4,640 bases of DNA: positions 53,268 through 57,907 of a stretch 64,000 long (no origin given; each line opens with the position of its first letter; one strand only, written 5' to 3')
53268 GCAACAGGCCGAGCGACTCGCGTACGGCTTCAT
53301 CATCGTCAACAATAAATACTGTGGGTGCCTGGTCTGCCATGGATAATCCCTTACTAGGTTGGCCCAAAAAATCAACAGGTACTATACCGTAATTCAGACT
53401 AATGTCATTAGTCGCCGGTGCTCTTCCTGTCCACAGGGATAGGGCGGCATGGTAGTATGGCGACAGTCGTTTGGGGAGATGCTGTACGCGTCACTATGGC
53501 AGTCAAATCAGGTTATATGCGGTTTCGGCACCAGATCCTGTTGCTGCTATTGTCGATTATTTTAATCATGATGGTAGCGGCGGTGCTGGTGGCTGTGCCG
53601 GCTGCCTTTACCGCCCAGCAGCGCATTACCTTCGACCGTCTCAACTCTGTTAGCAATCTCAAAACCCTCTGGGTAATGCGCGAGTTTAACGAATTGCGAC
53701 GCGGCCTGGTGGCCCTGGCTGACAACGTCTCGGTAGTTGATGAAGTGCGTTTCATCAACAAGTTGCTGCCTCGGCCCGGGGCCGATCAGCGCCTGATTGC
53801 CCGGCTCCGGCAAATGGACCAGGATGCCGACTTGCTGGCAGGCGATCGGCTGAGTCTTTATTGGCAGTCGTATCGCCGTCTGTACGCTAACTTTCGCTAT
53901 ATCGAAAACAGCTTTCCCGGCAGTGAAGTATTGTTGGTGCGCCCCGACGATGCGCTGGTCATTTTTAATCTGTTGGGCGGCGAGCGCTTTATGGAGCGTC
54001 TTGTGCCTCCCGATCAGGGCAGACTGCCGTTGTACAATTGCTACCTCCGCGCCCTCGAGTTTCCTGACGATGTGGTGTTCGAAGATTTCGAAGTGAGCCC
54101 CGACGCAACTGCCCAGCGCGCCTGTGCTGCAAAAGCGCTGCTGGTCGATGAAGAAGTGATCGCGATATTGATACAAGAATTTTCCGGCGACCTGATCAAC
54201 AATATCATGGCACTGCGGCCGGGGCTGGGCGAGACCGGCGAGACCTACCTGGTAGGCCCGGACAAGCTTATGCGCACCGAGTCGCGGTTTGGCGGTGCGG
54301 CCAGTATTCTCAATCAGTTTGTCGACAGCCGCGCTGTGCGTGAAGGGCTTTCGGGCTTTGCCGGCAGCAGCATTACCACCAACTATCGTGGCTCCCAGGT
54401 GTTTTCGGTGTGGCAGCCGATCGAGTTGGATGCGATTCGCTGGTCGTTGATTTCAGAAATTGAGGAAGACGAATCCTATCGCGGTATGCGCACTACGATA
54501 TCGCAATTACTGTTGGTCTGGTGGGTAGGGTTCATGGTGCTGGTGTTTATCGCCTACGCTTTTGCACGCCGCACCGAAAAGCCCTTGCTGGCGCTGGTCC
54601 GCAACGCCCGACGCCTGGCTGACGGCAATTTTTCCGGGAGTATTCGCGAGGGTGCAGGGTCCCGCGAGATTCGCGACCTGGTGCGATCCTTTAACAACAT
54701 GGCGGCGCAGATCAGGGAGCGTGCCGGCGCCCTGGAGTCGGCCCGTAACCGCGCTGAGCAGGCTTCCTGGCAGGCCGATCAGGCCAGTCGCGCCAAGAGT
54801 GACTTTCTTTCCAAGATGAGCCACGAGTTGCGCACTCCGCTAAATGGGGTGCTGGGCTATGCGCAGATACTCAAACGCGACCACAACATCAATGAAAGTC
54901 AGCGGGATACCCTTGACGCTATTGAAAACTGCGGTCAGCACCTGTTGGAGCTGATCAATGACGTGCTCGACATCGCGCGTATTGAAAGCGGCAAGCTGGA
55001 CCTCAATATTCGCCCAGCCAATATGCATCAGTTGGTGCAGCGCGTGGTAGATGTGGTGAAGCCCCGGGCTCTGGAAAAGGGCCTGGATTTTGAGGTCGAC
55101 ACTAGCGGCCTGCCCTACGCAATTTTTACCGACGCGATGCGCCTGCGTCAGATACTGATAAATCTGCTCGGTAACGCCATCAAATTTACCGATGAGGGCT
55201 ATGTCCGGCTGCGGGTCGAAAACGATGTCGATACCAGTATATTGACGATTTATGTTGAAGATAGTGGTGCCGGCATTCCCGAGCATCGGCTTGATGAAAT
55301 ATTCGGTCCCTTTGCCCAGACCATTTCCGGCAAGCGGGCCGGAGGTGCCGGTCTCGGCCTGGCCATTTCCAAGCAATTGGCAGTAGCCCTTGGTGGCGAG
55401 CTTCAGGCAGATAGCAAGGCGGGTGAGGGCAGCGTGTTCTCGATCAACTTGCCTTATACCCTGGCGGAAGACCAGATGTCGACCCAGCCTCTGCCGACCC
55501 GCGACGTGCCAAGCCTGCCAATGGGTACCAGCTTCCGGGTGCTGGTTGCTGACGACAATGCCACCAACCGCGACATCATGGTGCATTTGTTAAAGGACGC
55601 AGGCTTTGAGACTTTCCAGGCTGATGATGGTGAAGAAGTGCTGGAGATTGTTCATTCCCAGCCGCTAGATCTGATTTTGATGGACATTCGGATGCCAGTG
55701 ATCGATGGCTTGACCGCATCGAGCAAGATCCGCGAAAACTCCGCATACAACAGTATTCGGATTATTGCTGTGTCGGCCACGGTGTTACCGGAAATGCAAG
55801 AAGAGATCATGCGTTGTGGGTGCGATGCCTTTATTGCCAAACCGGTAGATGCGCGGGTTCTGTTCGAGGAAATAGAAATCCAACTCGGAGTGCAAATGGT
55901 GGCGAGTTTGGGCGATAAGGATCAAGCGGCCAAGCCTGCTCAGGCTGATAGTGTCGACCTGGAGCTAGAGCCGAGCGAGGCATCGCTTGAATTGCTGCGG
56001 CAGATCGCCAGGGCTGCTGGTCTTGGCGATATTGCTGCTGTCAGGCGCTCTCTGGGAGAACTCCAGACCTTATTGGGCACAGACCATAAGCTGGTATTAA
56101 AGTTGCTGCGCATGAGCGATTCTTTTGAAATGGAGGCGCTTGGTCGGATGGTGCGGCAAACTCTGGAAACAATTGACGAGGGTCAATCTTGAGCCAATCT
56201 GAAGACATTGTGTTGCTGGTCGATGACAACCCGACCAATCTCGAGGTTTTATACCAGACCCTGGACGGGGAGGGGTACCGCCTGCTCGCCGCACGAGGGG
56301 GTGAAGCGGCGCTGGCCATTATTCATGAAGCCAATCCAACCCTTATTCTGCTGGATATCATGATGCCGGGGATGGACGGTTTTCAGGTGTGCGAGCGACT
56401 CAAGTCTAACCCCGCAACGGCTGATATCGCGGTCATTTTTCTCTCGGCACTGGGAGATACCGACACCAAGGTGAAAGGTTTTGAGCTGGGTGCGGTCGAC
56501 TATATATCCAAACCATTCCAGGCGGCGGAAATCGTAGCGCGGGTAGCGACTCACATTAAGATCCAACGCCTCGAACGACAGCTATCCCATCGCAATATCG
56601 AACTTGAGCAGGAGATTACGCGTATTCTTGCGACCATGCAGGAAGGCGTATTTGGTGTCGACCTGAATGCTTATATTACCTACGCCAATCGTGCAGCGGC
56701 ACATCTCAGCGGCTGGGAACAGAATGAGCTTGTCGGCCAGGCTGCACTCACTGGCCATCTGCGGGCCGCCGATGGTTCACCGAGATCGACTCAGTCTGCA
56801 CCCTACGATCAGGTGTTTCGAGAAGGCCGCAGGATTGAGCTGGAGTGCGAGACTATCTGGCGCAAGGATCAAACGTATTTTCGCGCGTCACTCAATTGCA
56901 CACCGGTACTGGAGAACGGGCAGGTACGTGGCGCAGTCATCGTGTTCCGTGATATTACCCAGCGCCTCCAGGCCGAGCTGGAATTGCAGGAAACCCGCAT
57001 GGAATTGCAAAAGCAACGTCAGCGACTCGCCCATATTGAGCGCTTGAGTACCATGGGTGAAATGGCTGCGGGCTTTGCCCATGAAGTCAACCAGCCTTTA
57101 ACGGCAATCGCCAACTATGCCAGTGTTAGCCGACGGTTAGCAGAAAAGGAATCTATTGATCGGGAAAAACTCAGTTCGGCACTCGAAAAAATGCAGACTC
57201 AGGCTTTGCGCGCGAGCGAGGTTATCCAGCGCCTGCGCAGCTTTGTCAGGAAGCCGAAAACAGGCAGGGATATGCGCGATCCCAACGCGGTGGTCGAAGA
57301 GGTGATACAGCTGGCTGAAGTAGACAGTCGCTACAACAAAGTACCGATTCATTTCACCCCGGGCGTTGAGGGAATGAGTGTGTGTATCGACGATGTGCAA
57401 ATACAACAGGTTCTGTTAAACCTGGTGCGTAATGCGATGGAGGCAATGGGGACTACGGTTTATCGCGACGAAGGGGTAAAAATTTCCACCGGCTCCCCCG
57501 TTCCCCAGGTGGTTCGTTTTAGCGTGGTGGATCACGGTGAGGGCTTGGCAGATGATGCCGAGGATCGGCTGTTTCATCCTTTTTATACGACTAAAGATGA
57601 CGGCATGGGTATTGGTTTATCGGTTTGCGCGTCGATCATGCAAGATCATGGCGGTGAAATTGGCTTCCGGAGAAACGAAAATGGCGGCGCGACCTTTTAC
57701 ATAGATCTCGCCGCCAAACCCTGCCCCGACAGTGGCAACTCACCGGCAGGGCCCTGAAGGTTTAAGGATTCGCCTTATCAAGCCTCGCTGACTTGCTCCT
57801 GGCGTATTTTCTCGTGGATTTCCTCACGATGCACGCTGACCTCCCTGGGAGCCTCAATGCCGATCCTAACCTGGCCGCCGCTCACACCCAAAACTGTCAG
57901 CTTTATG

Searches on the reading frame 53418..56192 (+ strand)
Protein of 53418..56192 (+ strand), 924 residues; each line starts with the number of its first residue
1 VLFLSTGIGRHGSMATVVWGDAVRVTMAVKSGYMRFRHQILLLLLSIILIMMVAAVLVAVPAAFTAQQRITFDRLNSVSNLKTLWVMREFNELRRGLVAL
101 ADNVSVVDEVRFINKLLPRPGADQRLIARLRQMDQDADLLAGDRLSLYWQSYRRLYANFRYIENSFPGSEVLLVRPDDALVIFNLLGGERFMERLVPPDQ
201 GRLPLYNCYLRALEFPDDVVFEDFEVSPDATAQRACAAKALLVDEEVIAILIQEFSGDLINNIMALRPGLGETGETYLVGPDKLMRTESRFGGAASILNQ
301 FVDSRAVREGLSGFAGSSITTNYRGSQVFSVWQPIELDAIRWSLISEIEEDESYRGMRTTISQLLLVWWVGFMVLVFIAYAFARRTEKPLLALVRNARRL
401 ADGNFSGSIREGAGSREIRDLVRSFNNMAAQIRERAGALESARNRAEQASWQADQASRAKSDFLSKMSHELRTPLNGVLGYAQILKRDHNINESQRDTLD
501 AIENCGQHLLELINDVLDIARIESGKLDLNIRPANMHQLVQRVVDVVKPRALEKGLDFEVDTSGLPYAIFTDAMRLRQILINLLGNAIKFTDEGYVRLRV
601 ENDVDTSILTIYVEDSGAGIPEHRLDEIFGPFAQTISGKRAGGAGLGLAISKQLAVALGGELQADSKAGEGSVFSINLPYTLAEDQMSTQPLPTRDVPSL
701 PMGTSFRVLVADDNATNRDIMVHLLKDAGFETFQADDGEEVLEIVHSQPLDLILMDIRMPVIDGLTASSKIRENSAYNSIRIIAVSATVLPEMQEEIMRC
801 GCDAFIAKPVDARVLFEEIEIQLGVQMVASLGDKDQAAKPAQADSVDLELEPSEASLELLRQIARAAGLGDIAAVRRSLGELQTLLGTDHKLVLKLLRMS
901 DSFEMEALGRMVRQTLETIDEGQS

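Call 76: search_protein_families(library=pfam, proteins=[window:53418-56192:+], max_evalue=0.00001)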
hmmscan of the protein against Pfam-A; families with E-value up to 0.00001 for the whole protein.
window:53418-56192:+ (924 aa): 4 families
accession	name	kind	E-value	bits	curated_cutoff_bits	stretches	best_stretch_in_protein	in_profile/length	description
PF02518.31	HATPase_c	-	9.8e-26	90.8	26.4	1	572-680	2-109/111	Histidine kinase-, DNA gyrase B-, and HSP90-like ATPase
PF00072.30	Response_reg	-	3.3e-25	88.8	30.2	1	708-819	1-110/111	Response regulator receiver domain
PF00512.31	HisKA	-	2.9e-22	78.9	26.9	1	459-525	1-66/66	His Kinase A (phospho-acceptor) domain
PF00672.30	HAMP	-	1.8e-09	38.2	25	1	382-434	2-53/53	HAMP domain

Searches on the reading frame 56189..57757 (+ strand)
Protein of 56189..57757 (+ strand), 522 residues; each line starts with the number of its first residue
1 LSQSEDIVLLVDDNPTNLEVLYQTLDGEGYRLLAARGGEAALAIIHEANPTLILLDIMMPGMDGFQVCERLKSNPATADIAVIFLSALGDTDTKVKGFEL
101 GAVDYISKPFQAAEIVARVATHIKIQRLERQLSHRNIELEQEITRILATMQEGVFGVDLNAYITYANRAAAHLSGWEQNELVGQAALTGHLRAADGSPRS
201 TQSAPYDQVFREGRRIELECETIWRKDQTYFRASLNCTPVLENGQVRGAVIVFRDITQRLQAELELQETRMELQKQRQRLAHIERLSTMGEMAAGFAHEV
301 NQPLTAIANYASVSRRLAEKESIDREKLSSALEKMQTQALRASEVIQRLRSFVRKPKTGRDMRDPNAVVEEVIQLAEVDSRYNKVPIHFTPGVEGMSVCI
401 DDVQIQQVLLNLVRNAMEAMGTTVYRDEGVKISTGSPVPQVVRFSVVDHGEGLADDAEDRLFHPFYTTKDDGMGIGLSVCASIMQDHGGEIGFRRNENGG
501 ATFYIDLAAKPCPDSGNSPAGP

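Call 76: search_protein_families(library=pfam, proteins=[window:56189-57757:+], max_evalue=0.00001)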
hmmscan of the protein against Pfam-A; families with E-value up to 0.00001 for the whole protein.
window:56189-57757:+ (522 aa): 6 families
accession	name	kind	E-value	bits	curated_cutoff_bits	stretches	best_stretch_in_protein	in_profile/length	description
PF00072.30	Response_reg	-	3.5e-29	101.7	30.2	1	8-119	1-110/111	Response regulator receiver domain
PF02518.31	HATPase_c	-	3.3e-19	69.8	26.4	1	401-508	2-108/111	Histidine kinase-, DNA gyrase B-, and HSP90-like ATPase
PF00989.32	PAS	-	5e-12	46.3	22.6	1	143-256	3-113/113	PAS fold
PF08448.16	PAS_4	-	7.2e-09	36.3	23.1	1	150-259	4-108/110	PAS fold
PF13426.13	PAS_9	-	1.2e-08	35.6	27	1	152-258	2-103/103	PAS domain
PF00512.31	HisKA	-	1.3e-08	35.2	26.9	1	289-355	2-63/66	His Kinase A (phospho-acceptor) domain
